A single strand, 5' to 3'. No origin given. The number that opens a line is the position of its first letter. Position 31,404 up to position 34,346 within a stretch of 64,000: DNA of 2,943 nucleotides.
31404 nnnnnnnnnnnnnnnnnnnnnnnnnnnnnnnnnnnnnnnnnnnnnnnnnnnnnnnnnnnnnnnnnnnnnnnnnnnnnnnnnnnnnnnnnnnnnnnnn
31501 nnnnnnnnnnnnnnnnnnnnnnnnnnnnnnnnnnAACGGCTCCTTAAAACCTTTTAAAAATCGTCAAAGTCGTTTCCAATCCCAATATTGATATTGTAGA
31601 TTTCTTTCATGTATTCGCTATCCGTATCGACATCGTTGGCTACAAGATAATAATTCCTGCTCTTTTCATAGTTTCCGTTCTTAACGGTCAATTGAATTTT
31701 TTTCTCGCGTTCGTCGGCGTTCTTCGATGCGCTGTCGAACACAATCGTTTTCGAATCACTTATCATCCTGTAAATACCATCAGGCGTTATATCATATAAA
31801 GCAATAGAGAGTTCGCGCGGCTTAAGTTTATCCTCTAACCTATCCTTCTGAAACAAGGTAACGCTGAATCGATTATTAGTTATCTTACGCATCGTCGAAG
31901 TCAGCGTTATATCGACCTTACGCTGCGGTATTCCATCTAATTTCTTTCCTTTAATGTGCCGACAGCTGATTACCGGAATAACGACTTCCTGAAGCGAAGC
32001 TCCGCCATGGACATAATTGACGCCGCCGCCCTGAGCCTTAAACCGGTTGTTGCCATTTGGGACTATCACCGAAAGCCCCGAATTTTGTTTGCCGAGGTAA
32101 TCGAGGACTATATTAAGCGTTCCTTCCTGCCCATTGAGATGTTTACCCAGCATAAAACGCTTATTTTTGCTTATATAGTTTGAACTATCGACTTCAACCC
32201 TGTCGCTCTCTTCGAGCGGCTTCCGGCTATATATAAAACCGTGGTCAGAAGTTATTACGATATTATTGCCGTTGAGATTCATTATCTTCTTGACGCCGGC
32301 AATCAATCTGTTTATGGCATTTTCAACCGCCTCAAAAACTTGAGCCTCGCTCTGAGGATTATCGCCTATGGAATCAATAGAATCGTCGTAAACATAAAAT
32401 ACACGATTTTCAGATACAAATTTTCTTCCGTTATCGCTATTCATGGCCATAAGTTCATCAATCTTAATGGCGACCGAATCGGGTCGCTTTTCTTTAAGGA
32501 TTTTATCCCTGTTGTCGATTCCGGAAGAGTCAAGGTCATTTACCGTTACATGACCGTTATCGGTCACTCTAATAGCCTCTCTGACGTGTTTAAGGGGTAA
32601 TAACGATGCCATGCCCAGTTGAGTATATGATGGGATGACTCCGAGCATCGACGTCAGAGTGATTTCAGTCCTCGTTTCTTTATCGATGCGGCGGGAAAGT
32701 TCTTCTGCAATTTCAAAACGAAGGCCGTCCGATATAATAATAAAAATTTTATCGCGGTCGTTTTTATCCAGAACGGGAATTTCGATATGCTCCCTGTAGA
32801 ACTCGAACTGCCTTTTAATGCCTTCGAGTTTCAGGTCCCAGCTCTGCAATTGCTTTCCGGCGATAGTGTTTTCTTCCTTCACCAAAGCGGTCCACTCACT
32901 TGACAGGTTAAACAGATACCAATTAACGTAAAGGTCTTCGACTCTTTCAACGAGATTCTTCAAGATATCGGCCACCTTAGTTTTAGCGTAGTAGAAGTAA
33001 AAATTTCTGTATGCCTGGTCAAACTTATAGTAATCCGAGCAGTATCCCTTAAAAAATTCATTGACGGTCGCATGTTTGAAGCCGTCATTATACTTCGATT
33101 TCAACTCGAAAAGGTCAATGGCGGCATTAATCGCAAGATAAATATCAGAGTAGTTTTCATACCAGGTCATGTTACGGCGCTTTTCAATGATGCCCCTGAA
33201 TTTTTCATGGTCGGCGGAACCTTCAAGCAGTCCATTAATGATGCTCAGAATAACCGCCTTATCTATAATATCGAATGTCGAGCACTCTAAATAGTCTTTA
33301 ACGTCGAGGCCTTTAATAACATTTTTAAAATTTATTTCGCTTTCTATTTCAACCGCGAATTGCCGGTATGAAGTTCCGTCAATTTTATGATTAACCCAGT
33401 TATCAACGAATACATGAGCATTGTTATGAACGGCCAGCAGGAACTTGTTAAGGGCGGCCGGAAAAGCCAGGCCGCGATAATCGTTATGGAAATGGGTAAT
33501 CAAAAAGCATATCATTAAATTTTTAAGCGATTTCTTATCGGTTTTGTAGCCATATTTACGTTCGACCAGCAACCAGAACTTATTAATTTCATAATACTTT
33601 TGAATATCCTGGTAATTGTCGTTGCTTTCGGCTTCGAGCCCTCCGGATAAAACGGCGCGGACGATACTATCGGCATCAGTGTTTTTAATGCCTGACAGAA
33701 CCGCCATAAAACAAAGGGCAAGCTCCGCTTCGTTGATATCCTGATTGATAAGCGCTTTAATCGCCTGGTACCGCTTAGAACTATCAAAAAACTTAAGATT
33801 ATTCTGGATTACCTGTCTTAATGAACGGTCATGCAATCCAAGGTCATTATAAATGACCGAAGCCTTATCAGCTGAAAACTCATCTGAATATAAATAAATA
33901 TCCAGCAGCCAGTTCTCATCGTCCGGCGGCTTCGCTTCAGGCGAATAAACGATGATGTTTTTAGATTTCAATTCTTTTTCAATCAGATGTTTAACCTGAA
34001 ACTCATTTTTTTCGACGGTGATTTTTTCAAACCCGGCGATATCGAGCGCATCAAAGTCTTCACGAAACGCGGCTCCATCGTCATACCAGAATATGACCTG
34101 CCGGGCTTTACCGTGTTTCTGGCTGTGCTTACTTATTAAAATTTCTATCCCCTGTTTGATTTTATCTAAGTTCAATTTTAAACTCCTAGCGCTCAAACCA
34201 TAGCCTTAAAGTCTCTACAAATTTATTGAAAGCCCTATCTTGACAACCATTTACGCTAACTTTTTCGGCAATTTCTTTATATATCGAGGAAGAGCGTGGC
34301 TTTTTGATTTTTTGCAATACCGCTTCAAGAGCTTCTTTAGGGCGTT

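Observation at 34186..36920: Three-gene insertion between pglX and pglZ inside a type 1 BREX operon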

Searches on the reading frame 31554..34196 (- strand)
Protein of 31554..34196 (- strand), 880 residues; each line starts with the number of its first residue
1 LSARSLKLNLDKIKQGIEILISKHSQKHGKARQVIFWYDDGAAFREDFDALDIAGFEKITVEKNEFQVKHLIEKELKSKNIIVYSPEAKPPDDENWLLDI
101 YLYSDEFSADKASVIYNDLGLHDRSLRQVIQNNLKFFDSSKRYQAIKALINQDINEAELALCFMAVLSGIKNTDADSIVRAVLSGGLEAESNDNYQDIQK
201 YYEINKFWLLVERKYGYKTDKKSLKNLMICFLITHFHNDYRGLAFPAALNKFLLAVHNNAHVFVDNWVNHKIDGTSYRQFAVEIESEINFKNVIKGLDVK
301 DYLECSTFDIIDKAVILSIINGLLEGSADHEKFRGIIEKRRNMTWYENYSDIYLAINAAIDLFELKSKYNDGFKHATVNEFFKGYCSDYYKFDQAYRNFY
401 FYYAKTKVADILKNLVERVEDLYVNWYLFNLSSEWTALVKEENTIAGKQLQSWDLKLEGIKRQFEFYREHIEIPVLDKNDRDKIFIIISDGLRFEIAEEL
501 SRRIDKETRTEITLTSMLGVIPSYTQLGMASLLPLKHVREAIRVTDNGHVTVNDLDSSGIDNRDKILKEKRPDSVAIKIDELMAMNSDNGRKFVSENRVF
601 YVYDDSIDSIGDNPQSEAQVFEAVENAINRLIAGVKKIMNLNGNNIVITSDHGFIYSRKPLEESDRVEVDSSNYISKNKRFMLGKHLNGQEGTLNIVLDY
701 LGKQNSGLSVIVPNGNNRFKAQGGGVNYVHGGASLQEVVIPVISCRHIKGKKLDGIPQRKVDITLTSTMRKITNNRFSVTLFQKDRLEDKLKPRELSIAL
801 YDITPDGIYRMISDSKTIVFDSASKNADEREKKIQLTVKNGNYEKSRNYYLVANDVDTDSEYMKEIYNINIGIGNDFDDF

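Call 5: search_protein_families(library=pfam, proteins=[window:31554-34196:-], max_evalue=0.01)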
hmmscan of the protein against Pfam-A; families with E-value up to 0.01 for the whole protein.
window:31554-34196:- (880 aa): 2 families
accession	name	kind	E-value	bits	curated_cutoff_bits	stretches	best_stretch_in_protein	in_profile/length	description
PF08665.17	PglZ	-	2.4e-54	184.4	25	1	483-661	2-179/179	PglZ domain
PF01663.27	Phosphodiest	-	8.9e-05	22.7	23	1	584-655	150-222/342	Type I phosphodiesterase / nucleotide pyrophosphatase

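Call 6: search_protein_families(library=padloc, proteins=[window:31554-34196:-], max_evalue=0.01)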
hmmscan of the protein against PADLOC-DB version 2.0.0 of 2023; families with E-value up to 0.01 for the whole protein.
window:31554-34196:- (880 aa): 11 families
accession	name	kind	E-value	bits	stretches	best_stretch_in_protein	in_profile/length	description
PDLC02564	PglZ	-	1.2e-265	882.1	1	8-878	1-854/855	PglZ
PDLC02547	PglZ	-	4.2e-233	774.2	1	25-878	10-855/855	PglZ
PDLC02563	PglZ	-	9.2e-128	425.8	1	8-870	4-827/831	PglZ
PDLC02557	PglZ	-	3.1e-92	308.2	1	25-877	8-833/834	PglZ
PDLC02553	PglZ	-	1.2e-58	197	1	407-860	418-850/868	PglZ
PDLC02551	PglZ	-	4.8e-56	188.4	2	345-837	329-813/856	PglZ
PDLC02561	PglZ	-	9e-37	124.6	1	227-776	219-745/840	PglZ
PDLC02559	PglZ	-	2.7e-34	116.5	1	487-781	479-767/860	PglZ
PDLC02548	PglZ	-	1.9e-25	87.4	1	257-748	266-743/961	PglZ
PDLC02566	PglZ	-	1.1e-17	61.6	1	338-748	325-680/774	PglZ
PDLC02565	PglZ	-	3.9e-07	26.8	1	643-756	643-743/910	PglZ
